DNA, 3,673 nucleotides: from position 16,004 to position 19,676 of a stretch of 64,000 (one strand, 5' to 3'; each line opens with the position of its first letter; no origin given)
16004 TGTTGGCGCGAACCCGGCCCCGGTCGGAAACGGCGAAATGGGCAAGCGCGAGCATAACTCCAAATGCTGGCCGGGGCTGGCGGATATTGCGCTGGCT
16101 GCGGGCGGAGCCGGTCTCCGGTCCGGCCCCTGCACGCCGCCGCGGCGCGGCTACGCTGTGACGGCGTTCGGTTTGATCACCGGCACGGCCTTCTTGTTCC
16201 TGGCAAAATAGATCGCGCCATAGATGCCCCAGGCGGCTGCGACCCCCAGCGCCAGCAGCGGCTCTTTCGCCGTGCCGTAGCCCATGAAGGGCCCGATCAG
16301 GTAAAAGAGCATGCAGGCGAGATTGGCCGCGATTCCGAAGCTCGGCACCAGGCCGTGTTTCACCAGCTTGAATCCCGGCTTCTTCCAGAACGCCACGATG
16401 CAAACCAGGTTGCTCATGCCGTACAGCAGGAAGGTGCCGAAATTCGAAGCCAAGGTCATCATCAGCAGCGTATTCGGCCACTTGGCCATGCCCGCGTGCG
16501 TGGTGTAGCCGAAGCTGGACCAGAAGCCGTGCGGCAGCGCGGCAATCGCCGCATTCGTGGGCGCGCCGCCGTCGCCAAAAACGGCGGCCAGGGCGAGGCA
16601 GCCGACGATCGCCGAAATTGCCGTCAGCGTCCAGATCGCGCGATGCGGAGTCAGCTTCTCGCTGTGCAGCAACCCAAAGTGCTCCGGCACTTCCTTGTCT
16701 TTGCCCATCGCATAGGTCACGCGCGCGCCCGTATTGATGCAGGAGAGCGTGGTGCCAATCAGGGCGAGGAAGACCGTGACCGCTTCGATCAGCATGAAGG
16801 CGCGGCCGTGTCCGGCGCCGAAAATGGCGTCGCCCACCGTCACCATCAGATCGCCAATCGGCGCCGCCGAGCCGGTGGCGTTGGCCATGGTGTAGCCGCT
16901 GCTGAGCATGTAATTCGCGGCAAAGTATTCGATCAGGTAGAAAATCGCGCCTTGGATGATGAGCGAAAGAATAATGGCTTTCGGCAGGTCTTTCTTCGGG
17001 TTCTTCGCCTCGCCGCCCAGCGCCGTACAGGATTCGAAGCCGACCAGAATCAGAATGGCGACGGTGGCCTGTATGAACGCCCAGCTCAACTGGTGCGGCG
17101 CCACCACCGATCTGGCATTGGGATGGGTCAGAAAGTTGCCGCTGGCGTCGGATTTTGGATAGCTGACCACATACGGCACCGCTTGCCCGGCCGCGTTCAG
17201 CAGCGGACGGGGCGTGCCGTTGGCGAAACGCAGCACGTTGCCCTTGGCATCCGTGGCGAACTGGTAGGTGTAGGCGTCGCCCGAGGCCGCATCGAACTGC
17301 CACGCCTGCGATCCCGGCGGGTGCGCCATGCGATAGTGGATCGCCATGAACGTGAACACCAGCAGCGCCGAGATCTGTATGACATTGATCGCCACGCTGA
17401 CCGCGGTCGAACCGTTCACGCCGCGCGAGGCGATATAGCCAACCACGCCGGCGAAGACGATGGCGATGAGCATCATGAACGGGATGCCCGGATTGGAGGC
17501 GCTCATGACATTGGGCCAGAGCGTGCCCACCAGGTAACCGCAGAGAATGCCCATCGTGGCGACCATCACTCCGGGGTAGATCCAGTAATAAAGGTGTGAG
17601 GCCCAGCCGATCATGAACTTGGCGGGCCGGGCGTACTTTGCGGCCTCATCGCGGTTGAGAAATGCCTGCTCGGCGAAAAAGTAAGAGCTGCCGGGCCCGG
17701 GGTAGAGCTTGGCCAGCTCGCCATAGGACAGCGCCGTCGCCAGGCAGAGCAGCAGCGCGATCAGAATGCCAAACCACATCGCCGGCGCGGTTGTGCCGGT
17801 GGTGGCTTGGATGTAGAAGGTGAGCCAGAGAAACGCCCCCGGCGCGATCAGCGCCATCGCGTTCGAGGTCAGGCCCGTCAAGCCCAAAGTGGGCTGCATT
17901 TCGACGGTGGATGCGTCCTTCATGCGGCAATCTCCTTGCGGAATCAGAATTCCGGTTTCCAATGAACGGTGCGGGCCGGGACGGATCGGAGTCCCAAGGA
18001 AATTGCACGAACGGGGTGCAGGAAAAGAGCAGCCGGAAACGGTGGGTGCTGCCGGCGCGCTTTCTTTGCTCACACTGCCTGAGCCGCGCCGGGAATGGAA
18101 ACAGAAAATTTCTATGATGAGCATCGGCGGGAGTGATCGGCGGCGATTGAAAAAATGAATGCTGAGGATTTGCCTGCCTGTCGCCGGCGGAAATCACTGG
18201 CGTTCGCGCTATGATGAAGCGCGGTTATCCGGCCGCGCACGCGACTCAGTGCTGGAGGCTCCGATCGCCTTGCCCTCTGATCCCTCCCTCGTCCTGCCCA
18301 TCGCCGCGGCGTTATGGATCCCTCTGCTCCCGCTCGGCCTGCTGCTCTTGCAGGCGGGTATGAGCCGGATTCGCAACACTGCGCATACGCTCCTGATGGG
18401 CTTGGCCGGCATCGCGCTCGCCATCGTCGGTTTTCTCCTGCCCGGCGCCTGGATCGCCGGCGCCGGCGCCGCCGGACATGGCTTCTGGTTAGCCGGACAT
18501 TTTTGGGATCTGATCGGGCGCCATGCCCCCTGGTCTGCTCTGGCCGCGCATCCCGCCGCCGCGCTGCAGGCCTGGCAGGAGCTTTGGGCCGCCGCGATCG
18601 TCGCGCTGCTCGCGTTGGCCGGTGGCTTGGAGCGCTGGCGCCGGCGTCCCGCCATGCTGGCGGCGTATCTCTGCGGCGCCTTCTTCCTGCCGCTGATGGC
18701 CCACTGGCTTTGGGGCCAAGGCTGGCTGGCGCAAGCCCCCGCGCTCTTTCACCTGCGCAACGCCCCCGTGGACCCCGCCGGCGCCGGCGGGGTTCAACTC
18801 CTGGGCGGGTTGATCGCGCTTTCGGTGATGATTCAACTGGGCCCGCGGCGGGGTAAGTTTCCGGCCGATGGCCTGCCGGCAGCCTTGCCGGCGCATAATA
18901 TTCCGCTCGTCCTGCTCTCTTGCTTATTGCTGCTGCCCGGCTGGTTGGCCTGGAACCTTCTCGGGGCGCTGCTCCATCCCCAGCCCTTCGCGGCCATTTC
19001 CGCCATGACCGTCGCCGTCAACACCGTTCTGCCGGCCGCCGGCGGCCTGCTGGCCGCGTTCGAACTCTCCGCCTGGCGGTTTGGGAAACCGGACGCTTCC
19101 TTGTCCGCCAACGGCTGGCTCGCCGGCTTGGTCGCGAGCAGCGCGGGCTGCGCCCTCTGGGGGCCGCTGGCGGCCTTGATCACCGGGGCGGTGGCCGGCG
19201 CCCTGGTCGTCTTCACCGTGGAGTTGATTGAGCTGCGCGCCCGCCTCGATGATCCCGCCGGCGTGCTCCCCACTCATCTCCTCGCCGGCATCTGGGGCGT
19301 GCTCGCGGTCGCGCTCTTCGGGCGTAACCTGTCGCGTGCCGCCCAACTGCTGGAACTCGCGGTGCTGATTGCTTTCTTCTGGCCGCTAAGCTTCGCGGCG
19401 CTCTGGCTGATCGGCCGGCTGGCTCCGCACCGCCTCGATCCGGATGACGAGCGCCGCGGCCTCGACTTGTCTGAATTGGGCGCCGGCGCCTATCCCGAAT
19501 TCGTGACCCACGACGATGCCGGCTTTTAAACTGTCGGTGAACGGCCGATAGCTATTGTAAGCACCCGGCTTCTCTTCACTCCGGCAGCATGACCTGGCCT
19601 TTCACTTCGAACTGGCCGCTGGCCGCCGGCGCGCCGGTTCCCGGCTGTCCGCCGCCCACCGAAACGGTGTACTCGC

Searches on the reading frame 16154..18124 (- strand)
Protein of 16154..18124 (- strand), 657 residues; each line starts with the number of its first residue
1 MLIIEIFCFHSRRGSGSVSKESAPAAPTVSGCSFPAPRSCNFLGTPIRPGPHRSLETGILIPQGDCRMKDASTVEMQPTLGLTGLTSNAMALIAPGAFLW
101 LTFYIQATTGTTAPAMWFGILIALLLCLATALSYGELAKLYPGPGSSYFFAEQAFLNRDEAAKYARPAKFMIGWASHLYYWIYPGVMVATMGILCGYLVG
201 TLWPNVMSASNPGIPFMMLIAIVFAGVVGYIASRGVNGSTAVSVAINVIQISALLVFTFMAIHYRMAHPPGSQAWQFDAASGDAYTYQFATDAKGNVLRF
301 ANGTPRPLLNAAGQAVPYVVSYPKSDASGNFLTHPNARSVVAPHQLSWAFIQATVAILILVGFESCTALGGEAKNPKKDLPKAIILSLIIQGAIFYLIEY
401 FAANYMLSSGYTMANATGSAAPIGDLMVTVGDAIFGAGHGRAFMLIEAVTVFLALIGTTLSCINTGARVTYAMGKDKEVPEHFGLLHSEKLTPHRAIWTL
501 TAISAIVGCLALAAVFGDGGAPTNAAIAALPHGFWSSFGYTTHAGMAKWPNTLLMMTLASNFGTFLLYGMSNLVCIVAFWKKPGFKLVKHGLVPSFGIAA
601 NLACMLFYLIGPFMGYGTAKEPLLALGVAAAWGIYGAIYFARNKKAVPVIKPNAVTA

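Call 41: search_protein_families(library=pfam, proteins=[window:16154-18124:-], max_evalue=0.0001)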
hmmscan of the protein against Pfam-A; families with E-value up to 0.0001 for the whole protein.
window:16154-18124:- (657 aa): 2 families
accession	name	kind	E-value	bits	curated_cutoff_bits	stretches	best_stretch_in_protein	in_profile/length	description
PF13520.12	AA_permease_2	-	4.5e-19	69.1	27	1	81-614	5-405/427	Amino acid permease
PF00324.27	AA_permease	-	5.4e-16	58.8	24.6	2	325-508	168-345/470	Amino acid permease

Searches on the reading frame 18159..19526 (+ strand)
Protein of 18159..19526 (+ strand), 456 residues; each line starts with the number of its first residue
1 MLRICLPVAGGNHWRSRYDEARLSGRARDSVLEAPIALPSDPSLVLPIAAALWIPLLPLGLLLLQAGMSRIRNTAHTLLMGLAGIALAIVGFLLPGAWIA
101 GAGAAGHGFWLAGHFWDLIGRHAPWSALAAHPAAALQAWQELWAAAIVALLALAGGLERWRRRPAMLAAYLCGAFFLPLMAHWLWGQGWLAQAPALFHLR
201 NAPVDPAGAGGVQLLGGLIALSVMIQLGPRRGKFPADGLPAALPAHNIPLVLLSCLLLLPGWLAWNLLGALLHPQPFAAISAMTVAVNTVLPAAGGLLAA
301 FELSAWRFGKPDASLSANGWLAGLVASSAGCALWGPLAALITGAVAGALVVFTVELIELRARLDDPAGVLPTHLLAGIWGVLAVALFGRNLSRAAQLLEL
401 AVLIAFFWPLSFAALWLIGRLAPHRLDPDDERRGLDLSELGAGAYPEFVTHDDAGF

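Call 41: search_protein_families(library=pfam, proteins=[window:18159-19526:+], max_evalue=0.0001)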
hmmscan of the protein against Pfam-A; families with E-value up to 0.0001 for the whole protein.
window:18159-19526:+ (456 aa): 1 family
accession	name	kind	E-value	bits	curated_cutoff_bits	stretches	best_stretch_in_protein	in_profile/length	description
PF00909.26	Ammonium_transp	-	1.7e-54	185.6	23.2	1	49-445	5-399/399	Ammonium Transporter Family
